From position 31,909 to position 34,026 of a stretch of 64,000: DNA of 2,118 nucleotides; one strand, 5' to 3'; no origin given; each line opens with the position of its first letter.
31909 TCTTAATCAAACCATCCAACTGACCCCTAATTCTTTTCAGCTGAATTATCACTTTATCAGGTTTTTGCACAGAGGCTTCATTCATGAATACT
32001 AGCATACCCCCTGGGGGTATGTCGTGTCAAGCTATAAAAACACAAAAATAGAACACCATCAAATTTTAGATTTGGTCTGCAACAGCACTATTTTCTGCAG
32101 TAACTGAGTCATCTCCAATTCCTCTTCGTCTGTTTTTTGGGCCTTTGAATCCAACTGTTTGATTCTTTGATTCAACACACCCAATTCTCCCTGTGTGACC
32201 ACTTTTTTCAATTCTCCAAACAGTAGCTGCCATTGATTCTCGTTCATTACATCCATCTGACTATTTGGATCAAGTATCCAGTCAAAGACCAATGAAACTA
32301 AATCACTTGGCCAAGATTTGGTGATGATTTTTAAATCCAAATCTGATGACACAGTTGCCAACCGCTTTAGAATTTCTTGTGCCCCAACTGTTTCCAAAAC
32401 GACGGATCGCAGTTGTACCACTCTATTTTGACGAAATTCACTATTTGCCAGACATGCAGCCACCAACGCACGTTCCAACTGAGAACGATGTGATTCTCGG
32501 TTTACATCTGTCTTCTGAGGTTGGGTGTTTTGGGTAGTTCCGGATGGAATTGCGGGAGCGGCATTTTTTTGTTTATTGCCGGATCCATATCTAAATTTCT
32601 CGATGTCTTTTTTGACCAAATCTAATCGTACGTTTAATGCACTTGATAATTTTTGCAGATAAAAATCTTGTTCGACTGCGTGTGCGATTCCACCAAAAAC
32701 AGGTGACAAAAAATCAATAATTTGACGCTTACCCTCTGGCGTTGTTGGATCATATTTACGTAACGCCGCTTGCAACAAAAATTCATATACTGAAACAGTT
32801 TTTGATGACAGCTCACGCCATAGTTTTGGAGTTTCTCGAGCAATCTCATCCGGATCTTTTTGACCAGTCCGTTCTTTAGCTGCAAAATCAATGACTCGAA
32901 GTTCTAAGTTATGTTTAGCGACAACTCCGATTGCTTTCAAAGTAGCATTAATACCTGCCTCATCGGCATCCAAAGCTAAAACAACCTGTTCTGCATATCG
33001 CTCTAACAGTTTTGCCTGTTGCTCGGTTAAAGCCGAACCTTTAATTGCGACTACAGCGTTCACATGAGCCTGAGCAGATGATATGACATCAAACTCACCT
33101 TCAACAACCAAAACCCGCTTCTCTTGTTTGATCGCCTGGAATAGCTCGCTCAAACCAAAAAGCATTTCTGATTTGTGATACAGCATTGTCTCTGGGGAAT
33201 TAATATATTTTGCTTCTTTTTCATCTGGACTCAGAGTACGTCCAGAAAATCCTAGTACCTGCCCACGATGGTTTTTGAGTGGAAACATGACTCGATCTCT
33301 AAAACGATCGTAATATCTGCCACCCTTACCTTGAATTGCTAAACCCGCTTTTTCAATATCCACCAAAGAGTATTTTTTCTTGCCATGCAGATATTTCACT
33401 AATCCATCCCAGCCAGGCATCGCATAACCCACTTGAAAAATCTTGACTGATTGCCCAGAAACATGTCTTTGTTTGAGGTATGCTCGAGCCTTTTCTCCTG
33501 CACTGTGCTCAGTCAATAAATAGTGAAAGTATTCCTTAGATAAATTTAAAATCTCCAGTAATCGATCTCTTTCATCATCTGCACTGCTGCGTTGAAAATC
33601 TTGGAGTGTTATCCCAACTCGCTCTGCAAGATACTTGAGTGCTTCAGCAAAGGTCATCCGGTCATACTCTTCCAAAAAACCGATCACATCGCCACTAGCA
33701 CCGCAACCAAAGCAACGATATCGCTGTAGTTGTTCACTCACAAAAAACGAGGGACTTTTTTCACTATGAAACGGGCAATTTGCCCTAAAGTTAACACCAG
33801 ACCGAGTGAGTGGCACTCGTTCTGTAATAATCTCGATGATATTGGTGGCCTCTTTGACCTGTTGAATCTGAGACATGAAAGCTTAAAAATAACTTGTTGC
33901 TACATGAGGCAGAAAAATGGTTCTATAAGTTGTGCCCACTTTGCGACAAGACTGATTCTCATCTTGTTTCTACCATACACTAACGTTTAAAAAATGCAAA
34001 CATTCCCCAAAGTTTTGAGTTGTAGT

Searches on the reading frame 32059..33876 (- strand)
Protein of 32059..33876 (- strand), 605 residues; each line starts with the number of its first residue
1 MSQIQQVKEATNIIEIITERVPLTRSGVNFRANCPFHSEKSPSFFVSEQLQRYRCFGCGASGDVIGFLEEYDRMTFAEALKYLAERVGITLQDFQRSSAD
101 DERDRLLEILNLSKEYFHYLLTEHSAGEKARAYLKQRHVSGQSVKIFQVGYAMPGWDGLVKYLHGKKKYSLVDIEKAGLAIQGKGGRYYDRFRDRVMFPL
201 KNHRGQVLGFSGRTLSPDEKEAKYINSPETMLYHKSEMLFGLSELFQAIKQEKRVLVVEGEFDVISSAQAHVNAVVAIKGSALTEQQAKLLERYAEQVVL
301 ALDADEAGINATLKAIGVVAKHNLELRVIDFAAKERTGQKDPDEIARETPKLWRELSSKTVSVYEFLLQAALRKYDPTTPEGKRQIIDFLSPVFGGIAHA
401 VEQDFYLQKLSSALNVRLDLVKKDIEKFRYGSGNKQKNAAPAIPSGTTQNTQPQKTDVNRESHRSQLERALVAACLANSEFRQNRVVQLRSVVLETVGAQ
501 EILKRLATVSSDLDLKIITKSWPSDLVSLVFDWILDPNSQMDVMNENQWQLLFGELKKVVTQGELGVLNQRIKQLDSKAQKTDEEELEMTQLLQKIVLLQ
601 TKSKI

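Call 70: search_protein_families(library=ncbifam, proteins=[window:32059-33876:-], max_evalue=0.00001)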
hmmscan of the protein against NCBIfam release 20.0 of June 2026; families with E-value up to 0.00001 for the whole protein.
window:32059-33876:- (605 aa): 3 families
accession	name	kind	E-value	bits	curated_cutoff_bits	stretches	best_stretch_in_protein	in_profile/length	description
TIGR01391.1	dnaG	equivalog_domain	2.1e-123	412.3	283.6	1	3-413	6-413/414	DNA primase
NF006382.0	PRK08624.1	equivalog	1.7e-15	56.8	440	1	188-305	176-300/373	hypothetical protein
TIGR00646.1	MG010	hypoth_equivalog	3.8e-12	46.2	260.65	1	167-335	37-194/218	DNA primase-like protein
